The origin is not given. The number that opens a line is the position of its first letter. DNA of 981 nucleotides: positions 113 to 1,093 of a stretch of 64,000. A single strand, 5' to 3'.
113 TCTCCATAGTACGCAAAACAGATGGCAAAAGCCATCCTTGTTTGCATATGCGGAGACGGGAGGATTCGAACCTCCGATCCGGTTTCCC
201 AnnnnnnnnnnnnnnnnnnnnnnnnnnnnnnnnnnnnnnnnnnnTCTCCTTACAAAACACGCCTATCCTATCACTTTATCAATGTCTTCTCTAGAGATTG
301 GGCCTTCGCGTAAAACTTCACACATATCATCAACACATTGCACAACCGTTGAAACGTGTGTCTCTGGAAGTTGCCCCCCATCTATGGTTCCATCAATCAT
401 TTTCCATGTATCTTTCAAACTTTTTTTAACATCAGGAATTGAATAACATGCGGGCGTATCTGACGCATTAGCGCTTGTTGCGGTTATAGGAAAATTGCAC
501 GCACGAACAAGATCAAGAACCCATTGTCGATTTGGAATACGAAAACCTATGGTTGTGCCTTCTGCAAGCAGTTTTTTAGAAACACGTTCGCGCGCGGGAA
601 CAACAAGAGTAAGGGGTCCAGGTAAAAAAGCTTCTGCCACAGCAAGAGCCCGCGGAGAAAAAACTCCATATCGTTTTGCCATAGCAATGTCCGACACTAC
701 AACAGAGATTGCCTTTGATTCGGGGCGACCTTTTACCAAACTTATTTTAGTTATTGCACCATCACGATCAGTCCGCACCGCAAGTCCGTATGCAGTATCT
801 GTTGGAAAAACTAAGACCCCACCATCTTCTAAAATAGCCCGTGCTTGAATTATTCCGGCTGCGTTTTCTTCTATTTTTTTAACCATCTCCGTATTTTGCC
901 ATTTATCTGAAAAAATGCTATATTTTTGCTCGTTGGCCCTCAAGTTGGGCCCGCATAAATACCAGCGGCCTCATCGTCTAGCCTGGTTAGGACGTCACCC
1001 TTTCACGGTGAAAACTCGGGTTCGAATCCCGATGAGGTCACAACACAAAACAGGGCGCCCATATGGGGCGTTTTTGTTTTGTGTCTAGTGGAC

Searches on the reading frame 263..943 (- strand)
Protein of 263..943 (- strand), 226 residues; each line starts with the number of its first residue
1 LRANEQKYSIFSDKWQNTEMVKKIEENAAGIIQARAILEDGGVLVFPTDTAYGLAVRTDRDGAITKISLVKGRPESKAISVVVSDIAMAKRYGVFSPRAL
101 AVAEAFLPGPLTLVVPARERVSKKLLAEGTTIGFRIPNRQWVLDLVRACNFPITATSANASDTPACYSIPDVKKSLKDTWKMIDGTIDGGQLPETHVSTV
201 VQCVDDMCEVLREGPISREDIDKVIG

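Call 107: search_protein_families(library=pfam, proteins=[window:263-943:-], max_evalue=0.001)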
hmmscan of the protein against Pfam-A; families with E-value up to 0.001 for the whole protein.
window:263-943:- (226 aa): 1 family
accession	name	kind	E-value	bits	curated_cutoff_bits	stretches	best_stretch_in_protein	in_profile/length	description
PF01300.24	Sua5_yciO_yrdC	-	1.2e-44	152.4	25.1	1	37-214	2-178/178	Telomere recombination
